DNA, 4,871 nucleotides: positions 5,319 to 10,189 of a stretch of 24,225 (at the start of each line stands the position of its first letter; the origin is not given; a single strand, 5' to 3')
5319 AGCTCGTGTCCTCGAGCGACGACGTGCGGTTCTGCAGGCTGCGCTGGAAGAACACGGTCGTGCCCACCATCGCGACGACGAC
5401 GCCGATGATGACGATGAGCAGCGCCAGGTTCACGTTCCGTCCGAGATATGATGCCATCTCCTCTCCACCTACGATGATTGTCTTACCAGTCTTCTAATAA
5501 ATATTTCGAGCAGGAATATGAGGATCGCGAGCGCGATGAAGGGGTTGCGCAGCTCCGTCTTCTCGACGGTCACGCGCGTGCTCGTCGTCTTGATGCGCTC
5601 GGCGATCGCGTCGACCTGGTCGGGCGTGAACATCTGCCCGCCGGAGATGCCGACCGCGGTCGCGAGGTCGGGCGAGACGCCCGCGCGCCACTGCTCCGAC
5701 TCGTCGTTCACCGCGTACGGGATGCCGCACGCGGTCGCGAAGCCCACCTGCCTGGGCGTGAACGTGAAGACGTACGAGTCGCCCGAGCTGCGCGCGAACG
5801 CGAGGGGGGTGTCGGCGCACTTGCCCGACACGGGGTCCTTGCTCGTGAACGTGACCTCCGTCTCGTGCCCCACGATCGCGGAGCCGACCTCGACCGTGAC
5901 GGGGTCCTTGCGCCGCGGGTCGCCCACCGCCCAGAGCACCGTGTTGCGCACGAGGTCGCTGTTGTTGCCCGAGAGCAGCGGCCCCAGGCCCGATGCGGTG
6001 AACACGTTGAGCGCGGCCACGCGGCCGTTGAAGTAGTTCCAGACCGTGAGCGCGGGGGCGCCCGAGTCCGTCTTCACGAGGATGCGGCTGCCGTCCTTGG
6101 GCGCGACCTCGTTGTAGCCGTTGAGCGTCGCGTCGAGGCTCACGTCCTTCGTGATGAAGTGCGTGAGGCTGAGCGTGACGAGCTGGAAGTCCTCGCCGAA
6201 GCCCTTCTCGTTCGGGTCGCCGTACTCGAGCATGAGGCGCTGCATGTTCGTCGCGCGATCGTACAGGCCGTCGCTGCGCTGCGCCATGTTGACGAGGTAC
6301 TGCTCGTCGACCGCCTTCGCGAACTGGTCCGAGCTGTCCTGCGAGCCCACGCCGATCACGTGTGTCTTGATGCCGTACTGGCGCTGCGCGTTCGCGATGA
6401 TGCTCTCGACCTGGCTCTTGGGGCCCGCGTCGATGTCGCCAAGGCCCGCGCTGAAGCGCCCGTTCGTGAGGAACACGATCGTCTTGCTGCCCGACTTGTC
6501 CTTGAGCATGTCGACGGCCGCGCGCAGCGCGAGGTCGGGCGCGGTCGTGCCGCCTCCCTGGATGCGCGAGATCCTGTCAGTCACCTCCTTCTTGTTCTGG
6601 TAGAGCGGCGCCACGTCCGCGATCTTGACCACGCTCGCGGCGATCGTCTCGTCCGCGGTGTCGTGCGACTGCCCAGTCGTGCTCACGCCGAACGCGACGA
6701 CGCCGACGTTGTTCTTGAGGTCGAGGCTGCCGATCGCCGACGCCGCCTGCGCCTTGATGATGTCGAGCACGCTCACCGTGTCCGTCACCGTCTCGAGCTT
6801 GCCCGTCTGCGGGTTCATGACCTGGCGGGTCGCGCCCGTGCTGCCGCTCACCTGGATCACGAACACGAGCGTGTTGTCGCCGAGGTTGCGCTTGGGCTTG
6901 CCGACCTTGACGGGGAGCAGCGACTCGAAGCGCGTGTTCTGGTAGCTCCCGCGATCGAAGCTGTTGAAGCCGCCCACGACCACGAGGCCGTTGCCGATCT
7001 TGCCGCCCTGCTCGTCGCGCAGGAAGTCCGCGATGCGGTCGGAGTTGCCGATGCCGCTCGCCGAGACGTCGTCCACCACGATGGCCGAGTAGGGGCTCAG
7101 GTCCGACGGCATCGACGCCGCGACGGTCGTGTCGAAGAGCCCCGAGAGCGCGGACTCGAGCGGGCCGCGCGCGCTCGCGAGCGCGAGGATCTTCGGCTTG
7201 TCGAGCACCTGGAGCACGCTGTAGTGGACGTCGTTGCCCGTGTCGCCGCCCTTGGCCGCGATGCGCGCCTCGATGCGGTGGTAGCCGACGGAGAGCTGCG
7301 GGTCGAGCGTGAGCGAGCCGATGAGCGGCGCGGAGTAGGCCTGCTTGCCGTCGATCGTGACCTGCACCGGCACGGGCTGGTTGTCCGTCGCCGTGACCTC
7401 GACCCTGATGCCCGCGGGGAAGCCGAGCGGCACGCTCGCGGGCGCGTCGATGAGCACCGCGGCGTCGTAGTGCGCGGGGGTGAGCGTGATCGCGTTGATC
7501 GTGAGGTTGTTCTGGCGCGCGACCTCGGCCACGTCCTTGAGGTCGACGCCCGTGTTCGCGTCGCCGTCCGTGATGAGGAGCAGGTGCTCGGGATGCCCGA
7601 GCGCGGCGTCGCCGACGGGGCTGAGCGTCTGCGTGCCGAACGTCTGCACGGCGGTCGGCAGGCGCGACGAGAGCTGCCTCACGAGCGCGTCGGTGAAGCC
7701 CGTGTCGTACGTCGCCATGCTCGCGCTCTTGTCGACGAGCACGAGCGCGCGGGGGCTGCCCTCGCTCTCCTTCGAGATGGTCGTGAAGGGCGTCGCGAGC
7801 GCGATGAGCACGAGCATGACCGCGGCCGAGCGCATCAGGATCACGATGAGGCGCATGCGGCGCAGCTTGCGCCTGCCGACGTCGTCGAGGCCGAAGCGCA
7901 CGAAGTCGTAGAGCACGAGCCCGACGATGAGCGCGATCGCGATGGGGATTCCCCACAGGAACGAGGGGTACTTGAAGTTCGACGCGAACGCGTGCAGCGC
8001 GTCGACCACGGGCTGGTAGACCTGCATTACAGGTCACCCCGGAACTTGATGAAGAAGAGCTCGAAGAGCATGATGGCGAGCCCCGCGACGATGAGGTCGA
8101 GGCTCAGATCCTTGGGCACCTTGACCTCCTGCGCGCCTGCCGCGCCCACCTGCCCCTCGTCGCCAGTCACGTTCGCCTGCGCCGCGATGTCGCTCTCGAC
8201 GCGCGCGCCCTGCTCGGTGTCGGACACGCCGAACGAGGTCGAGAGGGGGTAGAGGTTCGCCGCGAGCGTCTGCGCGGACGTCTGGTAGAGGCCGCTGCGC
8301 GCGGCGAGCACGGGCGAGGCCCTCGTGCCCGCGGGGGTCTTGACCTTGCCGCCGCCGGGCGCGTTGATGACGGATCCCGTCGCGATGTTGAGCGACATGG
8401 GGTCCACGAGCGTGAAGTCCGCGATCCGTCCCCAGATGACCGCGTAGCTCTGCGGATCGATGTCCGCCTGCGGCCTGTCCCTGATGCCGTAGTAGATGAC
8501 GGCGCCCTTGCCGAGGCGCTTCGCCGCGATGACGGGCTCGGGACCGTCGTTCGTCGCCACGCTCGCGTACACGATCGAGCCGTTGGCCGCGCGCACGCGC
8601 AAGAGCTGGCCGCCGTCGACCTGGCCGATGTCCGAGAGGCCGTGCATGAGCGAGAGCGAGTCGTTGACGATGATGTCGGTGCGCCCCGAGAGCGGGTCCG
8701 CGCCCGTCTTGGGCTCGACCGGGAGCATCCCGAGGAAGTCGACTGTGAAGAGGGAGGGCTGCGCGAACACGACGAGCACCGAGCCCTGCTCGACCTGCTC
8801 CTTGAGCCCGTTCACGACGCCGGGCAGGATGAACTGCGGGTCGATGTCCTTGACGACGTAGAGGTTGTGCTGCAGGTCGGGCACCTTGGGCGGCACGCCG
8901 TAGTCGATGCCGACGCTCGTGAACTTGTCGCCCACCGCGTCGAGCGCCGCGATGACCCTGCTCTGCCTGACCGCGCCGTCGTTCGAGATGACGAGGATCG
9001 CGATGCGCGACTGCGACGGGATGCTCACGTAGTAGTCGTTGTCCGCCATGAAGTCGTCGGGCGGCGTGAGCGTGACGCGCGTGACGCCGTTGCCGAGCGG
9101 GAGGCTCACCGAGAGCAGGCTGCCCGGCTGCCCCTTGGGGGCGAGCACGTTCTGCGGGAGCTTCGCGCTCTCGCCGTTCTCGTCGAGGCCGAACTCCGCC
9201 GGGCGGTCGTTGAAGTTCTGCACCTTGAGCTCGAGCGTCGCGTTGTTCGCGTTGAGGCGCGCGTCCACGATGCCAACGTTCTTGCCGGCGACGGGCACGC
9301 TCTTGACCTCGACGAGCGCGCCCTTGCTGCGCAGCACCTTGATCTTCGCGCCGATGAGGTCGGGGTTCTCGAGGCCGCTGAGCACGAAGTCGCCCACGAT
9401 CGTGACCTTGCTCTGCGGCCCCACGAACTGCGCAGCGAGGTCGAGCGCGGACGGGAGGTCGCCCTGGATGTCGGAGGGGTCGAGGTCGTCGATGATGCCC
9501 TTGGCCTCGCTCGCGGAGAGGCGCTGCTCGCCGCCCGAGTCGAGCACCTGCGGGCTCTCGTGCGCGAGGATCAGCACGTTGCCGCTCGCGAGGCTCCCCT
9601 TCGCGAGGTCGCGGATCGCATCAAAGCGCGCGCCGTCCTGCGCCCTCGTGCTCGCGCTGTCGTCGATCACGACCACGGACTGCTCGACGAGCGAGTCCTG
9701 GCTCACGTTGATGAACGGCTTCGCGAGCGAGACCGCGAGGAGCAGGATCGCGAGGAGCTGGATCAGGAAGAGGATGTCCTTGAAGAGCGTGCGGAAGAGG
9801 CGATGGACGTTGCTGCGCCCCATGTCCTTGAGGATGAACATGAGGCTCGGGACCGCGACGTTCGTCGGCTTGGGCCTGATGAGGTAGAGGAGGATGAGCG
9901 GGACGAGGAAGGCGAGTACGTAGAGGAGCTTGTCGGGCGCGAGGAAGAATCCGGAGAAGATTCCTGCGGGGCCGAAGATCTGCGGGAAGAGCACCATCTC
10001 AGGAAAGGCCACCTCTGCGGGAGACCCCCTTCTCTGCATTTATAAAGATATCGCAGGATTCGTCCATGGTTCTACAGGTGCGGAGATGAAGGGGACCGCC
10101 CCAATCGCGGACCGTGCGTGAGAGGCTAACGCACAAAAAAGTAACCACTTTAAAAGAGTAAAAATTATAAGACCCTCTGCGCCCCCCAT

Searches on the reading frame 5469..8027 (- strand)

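Call 8: search_protein_families(library=pfam, proteins=[window:5469-8027:-])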
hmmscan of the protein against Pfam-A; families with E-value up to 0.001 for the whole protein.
window:5469-8027:- (852 aa): 3 families
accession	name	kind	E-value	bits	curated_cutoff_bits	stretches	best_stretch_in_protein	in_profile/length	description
PF00092.34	VWA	-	6.6e-12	46.4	23.8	1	433-586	29-155/174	von Willebrand factor type A domain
PF13519.12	VWA_2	-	4.3e-07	30.9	27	0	472-523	52-106/107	von Willebrand factor type A domain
PF07090.17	GATase1_like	-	0.00036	20.6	27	0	617-674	157-216/247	Putative glutamine amidotransferase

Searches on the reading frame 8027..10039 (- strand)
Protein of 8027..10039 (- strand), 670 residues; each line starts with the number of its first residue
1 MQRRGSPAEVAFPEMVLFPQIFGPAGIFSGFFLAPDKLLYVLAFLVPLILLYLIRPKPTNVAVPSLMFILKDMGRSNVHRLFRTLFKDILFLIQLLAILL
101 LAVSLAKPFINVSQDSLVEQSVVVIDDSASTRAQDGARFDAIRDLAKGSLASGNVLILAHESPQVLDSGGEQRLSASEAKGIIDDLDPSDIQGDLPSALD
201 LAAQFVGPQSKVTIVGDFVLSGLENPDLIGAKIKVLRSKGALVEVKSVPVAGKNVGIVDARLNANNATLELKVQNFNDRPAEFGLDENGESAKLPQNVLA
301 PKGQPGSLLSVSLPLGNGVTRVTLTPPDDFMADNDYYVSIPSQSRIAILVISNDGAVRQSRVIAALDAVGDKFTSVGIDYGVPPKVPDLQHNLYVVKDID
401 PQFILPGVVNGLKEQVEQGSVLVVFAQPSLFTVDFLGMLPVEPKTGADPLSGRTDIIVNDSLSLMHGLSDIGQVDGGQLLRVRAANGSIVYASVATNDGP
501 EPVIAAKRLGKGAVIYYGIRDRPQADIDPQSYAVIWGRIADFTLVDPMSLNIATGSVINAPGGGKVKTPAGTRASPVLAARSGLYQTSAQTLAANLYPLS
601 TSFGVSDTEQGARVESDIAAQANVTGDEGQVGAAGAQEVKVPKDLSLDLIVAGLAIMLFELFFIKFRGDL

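Call 8: search_protein_families(library=pfam, proteins=[window:8027-10039:-])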
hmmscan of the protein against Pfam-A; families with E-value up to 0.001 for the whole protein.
window:8027-10039:- (670 aa): 4 families
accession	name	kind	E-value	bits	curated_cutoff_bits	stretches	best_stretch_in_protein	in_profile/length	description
PF24157.1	DUF7408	-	5.9e-14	52.9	27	1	348-538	2-173/174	Domain of unknown function (DUF7408)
PF07584.16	BatA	-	7.4e-10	39.6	25.9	1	32-108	4-77/77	Aerotolerance regulator N-terminal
PF24156.1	DUF7407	-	1.2e-05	26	28.2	1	255-337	1-74/74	Domain of unknown function (DUF7407)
PF24155.1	DUF7406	-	0.00054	20.3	28.4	0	549-594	6-52/52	Domain of unknown function (DUF7406)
